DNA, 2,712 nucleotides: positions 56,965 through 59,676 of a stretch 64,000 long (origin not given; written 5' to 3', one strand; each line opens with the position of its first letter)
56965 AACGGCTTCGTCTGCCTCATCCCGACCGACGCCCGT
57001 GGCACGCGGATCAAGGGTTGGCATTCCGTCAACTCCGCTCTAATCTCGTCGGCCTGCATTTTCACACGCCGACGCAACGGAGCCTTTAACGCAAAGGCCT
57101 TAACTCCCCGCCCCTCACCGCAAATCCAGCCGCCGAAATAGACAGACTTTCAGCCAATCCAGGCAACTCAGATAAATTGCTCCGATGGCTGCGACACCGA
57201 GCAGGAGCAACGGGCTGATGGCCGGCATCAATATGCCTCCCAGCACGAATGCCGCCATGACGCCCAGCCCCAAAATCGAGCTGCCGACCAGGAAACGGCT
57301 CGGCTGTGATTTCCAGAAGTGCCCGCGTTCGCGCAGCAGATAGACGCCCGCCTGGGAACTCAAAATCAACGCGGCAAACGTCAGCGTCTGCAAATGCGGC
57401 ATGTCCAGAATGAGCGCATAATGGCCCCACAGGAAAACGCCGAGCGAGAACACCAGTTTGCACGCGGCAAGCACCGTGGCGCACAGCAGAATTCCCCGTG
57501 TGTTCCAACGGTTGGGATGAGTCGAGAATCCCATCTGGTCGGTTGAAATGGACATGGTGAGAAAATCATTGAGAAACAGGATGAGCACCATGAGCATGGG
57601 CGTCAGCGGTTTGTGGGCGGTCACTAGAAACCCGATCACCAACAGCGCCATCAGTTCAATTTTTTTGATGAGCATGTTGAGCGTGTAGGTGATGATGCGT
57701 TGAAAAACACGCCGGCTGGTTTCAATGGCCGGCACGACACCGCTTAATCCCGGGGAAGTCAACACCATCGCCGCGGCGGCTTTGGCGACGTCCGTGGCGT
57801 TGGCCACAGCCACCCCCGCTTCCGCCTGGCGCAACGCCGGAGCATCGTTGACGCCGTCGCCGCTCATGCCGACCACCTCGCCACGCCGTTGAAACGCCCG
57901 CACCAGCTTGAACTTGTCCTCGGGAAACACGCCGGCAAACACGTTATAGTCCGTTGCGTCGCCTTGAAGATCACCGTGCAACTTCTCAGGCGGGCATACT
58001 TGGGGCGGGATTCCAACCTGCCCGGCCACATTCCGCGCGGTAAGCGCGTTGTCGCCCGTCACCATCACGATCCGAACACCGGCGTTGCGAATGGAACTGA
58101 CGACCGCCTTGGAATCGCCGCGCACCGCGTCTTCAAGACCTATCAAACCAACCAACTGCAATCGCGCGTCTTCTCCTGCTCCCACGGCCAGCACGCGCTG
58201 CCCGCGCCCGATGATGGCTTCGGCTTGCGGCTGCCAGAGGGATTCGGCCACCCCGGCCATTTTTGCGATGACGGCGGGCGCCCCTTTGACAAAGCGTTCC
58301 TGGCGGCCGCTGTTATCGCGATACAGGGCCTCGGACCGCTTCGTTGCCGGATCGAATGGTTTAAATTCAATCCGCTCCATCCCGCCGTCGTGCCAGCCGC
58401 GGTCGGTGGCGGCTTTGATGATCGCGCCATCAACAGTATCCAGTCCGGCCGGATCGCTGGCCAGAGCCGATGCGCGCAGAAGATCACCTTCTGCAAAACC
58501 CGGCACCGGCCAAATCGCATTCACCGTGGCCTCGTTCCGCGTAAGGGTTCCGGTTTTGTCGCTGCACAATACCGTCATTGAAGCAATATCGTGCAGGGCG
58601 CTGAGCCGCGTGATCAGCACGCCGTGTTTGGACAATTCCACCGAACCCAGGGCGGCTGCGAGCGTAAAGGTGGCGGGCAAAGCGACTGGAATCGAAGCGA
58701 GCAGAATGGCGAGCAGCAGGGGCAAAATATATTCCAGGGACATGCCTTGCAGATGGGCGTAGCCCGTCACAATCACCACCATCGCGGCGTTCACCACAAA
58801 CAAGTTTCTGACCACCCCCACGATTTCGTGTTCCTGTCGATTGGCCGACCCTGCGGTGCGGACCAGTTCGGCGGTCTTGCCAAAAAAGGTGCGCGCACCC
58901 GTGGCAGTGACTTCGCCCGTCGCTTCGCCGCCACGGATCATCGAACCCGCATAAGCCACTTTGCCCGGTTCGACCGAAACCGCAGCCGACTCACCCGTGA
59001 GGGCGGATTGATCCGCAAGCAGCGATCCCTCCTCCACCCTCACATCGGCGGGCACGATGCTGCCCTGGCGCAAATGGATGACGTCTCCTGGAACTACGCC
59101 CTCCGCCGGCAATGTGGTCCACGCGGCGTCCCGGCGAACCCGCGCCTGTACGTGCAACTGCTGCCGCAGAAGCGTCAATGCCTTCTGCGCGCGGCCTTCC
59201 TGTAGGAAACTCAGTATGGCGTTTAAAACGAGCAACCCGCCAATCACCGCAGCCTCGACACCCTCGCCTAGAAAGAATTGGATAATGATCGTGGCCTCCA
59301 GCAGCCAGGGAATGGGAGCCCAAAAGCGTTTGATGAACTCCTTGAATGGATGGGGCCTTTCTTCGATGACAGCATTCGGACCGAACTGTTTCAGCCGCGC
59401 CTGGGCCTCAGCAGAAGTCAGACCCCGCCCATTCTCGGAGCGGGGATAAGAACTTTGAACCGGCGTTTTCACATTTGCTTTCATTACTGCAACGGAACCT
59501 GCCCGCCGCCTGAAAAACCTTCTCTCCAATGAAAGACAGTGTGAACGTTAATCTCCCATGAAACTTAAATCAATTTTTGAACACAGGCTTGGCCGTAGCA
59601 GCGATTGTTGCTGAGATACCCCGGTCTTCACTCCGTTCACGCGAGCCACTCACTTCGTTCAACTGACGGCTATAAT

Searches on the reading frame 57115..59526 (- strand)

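Call 3: search_protein_families(library=pfam, proteins=[window:57115-59526:-], max_evalue=1)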
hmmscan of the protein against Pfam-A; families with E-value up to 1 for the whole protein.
window:57115-59526:- (803 aa): 6 families
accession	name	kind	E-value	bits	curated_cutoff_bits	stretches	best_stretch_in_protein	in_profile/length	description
PF00122.25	E1-E2_ATPase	-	1.2e-37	129.7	28.1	1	126-301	5-181/181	E1-E2 ATPase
PF00702.32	Hydrolase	-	2.7e-17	64.2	26.4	1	319-568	3-190/191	haloacid dehalogenase-like hydrolase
PF00690.31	Cation_ATPase_N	-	1.8e-09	37.5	20.4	1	33-82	18-68/69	Cation transporter/ATPase, N-terminus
PF08282.18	Hydrolase_3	-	1.5e-07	31.9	20.9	1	555-600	209-254/255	haloacid dehalogenase-like hydrolase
PF12710.13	HAD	-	0.034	15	27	1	475-566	93-189/189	haloacid dehalogenase-like hydrolase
PF13246.12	Cation_ATPase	-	0.2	12.1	21.7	1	382-422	45-86/91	Cation transport ATPase (P-type)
